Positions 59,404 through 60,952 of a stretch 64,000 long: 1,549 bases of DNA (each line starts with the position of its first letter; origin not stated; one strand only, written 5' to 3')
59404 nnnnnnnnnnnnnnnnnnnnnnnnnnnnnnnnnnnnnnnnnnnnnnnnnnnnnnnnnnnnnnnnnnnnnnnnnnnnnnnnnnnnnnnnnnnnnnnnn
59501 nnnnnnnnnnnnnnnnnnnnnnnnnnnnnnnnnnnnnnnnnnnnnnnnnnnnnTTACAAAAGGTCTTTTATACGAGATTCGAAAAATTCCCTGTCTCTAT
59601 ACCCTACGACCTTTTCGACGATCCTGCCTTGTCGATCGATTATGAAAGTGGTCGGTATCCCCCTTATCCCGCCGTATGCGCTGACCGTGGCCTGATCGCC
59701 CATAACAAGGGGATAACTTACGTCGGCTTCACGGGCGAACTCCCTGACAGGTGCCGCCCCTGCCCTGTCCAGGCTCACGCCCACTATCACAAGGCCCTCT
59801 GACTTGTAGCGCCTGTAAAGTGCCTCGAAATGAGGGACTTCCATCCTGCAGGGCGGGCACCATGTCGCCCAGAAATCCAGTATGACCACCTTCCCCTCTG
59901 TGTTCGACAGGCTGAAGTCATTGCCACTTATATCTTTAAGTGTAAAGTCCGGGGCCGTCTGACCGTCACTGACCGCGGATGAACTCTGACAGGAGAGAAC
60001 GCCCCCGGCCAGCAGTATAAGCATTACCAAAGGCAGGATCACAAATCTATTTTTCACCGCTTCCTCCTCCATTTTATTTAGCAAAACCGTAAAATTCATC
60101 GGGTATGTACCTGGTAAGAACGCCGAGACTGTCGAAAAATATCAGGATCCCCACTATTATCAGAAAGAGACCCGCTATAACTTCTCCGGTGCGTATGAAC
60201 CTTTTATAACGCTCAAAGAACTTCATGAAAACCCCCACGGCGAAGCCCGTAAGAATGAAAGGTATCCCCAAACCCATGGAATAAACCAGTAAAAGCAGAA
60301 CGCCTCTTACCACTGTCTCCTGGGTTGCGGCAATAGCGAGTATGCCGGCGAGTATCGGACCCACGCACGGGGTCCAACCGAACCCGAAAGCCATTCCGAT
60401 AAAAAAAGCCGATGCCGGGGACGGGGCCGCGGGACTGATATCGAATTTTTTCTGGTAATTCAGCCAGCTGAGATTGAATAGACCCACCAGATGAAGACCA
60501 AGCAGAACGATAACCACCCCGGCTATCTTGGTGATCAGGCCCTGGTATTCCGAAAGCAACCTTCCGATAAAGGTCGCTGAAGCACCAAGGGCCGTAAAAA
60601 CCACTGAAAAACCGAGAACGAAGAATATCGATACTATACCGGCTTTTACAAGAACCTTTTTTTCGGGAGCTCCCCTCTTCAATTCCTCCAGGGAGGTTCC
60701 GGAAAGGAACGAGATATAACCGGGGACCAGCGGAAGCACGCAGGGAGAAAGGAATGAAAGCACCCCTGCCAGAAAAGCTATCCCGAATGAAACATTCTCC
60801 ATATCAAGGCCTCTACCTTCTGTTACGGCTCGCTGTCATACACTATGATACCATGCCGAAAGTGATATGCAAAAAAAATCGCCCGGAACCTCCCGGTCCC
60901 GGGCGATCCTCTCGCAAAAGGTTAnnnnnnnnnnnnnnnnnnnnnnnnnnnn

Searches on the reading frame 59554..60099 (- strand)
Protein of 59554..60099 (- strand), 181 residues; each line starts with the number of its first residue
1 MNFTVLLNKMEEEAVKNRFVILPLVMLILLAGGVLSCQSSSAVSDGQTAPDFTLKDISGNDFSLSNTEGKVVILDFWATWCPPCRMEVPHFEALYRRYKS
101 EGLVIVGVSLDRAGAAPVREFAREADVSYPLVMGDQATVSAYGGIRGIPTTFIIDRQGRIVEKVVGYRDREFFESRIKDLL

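Call 7: find_encoding_contigs(protein=window:59554-60099:-, flank=10000, max_places=10)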
Protein window:59554-60099:- (181 aa): no gene with exactly this product is on record in the collection.
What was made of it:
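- Tried and rejected: Exact-protein look-up of tlpA found nothing (call 7).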

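Call 10: find_related_loci(query=window:59554-60099:-, collection=genome_contigs, flank=6000)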
Query window:59554-60099:- (181 aa) in genome_contigs; peptide patterns used: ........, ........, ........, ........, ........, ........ (x = any residue, [..] = any of these).
600 stretches matched a pattern (row limit reached: there are more); 567 encode a relative of the query (tblastn E <= 1e-3); the best 80 are kept; 80 distinct loci.
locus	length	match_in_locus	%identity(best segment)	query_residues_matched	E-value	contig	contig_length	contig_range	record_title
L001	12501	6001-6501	56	15-181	3e-65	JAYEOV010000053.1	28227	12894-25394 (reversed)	MAG: Candidatus Omnitrophota bacterium isolate MAG020 MAG020_53, whole genome shotgun sequence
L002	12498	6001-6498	58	16-181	3e-64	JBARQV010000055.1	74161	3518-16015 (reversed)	MAG: Candidatus Omnitrophota bacterium isolate MFD13425_ilm_asm_bin19 k127_329324, whole genome shotgun sequence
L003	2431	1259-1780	53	11-181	3e-63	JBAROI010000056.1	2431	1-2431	MAG: Candidatus Omnitrophota bacterium isolate MFD13429_ilm_asm_bin31 k127_132482, whole genome shotgun sequence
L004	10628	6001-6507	51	16-181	7e-58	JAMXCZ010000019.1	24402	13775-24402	MAG: Candidatus Omnitrophota bacterium isolate MohnsGC05_bin046 NODE_19_length_24402_cov_8.490565, whole genome shotgun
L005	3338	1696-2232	50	15-181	2e-57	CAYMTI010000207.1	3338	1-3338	MAG TPA_asm: uncultured Planctomycetia bacterium isolate binchicken_co291_57 genome assembly, contig: NODE_14488_length_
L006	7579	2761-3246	49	18-181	5e-55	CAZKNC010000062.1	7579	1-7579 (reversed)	MAG TPA_asm: uncultured Planctomycetia bacterium isolate binchicken_co95_84 genome assembly, contig: NODE_5296_length_75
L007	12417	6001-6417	56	42-181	2e-51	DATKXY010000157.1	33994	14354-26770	MAG TPA_asm: archaeon isolate SMAG_U14205 k141_191119, whole genome shotgun sequence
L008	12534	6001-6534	45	17-181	2e-50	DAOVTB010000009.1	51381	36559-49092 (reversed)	MAG TPA_asm: Candidatus Muiribacteriota bacterium isolate CSMAG_1642 CSMAG_1642_k141_3451517_length_51381_cov_12.0000, w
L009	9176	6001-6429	54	39-181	5e-50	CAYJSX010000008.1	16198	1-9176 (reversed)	MAG TPA_asm: uncultured Planctomycetia bacterium isolate ERP125453_co1_275 genome assembly, contig: NODE_3695_length_161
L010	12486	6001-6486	48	20-181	4e-50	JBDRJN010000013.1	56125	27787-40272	MAG: Candidatus Omnitrophota bacterium isolate MEGAHIT-group-1.657 k141_5642303, whole genome shotgun sequence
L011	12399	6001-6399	58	49-181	8e-50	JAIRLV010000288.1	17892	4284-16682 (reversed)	MAG: Elusimicrobiota bacterium isolate Cc175_bin64 k119_500163, whole genome shotgun sequence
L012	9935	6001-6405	53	47-181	4e-49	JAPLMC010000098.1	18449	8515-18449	MAG: Candidatus Omnitrophota bacterium isolate LacPavin_0419_WC70L_MAG_38_7 LacPavin_0419_WC70L_scaffold_62931, whole ge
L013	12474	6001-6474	50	24-181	4e-49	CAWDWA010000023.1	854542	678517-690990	MAG: uncultured Verrucomicrobiae bacterium isolate MFD05684.bin.1.321 genome assembly, contig: contig_6919, whole genome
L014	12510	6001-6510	45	6-181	3e-49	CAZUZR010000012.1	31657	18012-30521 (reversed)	MAG TPA_asm: uncultured Planctomycetia bacterium isolate binchicken_co266_232 genome assembly, contig: NODE_2413_length_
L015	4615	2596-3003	53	46-181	7e-49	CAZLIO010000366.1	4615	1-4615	MAG TPA_asm: uncultured Pirellulales bacterium isolate SRP214966_co6_189 genome assembly, contig: NODE_15995_length_4615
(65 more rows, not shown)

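Call 16: search_protein_families(library=pfam, proteins=[window:59554-60099:-])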
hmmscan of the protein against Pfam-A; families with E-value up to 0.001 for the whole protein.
window:59554-60099:- (181 aa): 6 families
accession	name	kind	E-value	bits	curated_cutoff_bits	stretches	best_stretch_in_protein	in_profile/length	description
PF00578.27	AhpC-TSA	-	7.5e-29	100.6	26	1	46-162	2-123/124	AhpC/TSA family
PF08534.16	Redoxin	-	1.1e-25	90.6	26.6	1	46-178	3-145/148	Redoxin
PF13905.12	Thioredoxin_8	-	6.4e-14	52.5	27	1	69-160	1-94/94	Thioredoxin-like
PF00085.26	Thioredoxin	-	6.8e-12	45.8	23.5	1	68-113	17-61/103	Thioredoxin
PF13098.12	Thioredoxin_2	-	1.4e-07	32.2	27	1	67-174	3-101/104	Thioredoxin-like domain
PF00255.25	GSHPx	-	2.1e-06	27.7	27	1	51-109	3-60/108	Glutathione peroxidase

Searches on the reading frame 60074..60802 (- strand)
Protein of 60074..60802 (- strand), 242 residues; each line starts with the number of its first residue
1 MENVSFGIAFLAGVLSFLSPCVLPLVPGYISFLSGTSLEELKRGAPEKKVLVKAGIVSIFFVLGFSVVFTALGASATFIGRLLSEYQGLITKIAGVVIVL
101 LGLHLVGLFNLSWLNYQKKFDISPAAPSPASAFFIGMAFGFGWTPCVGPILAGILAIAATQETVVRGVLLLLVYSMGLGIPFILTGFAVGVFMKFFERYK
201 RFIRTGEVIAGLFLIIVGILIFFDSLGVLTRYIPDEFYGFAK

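Call 16: search_protein_families(library=pfam, proteins=[window:60074-60802:-])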
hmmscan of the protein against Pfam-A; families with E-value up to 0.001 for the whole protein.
window:60074-60802:- (242 aa): 2 families
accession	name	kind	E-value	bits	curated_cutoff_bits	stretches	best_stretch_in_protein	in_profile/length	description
PF02683.22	DsbD_TM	-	1.9e-19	70.3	27.1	1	8-219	7-212/219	Cytochrome C biogenesis protein transmembrane domain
PF13386.12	DsbD_2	-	1.1e-09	38.9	24.9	1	9-219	2-198/199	Cytochrome C biogenesis protein transmembrane region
